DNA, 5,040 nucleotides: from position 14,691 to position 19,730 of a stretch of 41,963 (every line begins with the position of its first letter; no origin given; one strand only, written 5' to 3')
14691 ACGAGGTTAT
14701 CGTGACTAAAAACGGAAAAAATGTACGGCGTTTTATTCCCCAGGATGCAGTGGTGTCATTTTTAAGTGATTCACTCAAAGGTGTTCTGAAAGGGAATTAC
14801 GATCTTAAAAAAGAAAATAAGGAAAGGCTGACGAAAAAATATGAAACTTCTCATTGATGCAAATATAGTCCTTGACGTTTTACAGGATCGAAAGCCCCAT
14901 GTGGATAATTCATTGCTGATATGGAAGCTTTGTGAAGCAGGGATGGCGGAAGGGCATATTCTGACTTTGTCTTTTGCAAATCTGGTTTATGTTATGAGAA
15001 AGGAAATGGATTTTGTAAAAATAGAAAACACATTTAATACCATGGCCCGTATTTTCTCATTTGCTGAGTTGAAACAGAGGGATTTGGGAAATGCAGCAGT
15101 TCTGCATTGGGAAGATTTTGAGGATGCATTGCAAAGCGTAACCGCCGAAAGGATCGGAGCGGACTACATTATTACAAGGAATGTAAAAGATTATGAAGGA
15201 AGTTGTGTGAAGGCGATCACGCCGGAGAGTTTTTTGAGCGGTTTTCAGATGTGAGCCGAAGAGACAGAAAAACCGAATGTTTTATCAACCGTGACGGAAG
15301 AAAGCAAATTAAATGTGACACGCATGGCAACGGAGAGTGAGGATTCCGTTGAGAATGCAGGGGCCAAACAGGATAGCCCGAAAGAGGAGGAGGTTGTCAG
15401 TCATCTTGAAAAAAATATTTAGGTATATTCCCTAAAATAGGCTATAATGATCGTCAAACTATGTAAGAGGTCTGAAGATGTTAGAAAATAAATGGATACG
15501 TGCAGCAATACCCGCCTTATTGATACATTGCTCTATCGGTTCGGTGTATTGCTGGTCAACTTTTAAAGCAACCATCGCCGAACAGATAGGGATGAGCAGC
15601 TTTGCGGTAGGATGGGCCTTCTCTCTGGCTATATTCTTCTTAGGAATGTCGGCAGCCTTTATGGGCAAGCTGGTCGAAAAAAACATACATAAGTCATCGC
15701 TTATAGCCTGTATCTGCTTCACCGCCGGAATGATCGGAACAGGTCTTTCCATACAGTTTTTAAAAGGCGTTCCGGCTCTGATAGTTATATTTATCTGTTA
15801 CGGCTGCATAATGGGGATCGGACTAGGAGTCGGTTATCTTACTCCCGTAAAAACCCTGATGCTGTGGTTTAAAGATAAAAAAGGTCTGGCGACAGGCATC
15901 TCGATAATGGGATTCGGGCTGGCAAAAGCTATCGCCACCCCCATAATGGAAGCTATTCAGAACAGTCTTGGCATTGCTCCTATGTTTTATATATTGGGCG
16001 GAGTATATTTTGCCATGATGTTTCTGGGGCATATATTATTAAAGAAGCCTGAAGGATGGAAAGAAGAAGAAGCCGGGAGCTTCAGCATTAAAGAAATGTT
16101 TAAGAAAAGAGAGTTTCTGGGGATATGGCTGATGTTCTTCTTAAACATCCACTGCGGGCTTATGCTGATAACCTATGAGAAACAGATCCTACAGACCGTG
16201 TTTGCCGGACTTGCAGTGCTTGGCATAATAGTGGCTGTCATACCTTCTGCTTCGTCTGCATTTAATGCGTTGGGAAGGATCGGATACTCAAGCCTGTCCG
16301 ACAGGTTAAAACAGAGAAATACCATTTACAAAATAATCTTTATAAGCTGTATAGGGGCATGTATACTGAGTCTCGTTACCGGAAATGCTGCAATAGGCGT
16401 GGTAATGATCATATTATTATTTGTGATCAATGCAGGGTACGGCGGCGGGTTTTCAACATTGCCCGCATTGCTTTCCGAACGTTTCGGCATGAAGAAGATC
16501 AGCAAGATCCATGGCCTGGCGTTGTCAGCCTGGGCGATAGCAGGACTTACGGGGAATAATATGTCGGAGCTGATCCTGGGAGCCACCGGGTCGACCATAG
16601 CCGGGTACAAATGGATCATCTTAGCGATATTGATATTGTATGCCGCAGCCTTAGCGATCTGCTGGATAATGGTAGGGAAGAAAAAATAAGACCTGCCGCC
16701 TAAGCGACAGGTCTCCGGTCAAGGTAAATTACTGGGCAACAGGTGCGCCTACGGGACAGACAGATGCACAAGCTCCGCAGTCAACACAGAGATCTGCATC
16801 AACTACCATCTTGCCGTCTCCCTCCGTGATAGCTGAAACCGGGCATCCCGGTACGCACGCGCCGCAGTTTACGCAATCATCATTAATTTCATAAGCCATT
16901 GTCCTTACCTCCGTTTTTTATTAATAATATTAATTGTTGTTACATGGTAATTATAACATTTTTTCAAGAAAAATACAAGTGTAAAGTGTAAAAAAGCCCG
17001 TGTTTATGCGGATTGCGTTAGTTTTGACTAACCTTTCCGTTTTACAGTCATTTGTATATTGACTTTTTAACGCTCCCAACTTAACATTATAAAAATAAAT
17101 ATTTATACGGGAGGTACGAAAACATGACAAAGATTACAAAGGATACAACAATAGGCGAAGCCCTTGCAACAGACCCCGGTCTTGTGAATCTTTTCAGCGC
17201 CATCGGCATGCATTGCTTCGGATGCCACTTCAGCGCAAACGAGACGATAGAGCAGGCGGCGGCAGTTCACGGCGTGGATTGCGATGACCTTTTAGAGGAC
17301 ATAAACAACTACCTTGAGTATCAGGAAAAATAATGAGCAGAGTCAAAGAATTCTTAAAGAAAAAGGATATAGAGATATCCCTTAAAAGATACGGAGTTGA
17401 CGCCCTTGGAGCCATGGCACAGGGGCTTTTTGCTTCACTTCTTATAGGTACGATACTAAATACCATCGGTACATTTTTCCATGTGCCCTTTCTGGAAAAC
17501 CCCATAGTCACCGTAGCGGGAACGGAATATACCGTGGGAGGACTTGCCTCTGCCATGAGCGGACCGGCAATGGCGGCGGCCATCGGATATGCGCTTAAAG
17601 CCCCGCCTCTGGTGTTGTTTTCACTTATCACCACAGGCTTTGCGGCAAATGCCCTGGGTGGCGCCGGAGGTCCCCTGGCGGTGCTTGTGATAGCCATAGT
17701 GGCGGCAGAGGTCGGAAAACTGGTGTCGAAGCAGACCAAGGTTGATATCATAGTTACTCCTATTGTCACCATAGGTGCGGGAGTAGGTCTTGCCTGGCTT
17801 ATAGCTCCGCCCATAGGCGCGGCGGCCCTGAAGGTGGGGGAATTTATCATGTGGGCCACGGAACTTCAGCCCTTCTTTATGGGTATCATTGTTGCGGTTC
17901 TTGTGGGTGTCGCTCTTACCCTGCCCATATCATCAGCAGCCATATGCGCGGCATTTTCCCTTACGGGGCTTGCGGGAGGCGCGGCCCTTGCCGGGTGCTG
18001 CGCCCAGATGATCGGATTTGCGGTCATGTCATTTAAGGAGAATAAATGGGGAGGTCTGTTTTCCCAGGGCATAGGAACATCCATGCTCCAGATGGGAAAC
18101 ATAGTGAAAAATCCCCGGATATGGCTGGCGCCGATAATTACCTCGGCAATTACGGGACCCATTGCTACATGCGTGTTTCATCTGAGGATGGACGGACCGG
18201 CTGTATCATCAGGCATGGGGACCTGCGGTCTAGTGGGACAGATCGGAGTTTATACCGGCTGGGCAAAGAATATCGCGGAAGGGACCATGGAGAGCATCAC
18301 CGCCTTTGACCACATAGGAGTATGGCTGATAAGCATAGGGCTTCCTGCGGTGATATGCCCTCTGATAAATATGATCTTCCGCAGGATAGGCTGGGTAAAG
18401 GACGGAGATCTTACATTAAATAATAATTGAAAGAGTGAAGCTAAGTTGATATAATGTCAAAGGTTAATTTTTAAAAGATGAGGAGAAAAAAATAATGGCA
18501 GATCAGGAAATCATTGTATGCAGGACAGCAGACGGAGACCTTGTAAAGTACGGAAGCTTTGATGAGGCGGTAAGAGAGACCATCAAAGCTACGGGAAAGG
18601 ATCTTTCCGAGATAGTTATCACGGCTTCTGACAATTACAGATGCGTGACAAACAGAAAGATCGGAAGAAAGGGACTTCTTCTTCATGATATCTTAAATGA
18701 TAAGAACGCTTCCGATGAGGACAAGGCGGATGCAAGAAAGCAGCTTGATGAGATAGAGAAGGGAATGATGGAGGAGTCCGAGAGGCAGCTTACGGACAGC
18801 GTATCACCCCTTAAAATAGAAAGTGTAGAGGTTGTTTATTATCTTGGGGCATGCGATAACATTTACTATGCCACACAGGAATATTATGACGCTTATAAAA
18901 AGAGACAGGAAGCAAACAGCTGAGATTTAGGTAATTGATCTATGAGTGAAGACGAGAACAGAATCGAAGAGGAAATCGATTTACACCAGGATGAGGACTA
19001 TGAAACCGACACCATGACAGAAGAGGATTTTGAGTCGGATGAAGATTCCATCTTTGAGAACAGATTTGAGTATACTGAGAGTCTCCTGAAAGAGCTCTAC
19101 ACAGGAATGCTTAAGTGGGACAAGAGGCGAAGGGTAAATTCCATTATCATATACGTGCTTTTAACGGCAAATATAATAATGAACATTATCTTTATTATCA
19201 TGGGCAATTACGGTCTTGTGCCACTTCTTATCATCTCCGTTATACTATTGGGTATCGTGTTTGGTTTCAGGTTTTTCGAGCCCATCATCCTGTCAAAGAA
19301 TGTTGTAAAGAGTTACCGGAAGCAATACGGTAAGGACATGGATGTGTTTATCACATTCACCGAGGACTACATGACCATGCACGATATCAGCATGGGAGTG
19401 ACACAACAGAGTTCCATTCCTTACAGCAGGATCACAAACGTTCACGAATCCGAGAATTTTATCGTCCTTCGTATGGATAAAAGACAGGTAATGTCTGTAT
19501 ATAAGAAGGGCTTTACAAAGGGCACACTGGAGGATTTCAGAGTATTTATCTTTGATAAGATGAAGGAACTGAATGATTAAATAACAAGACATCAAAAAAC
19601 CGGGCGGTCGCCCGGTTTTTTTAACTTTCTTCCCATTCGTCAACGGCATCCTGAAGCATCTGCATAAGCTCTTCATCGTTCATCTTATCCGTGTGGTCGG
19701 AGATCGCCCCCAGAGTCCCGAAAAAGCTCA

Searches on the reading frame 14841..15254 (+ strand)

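Call 62: search_protein_families(library=pfam, proteins=[window:14841-15254:+], max_evalue=0.001)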
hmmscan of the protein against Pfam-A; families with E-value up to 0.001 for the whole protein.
window:14841-15254:+ (137 aa): 2 families
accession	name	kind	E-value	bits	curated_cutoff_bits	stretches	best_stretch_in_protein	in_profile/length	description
PF13470.12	PIN_3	-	5.4e-16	59.9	27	1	2-116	1-115/115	PIN domain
PF01850.27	PIN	-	0.0008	20.4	23.6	0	4-114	2-111/120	PIN domain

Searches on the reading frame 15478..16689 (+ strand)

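Call 62: search_protein_families(library=pfam, proteins=[window:15478-16689:+], max_evalue=0.001)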
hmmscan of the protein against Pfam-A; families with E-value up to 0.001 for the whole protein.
window:15478-16689:+ (403 aa): 1 family
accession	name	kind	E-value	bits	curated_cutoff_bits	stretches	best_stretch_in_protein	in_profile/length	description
PF07690.21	MFS_1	-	5.1e-29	101.7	33.4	1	18-359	7-346/347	Major Facilitator Superfamily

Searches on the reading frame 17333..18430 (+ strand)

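Call 62: search_protein_families(library=pfam, proteins=[window:17333-18430:+], max_evalue=0.001)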
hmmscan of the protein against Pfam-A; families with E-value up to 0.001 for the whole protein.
window:17333-18430:+ (365 aa): 1 family
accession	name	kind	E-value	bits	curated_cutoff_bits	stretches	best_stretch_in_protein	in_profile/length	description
PF13303.11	PTS_EIIC_2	-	2.4e-89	300.1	28.9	1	23-361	2-326/327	Phosphotransferase system, EIIC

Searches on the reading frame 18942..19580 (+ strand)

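Call 62: search_protein_families(library=pfam, proteins=[window:18942-19580:+], max_evalue=0.001)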
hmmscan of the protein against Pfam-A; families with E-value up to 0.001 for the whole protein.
window:18942-19580:+ (212 aa): 1 family
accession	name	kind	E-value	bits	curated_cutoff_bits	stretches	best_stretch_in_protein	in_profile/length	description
PF14317.12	YcxB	-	2.6e-05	24.3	23.3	1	155-200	13-58/61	YcxB-like protein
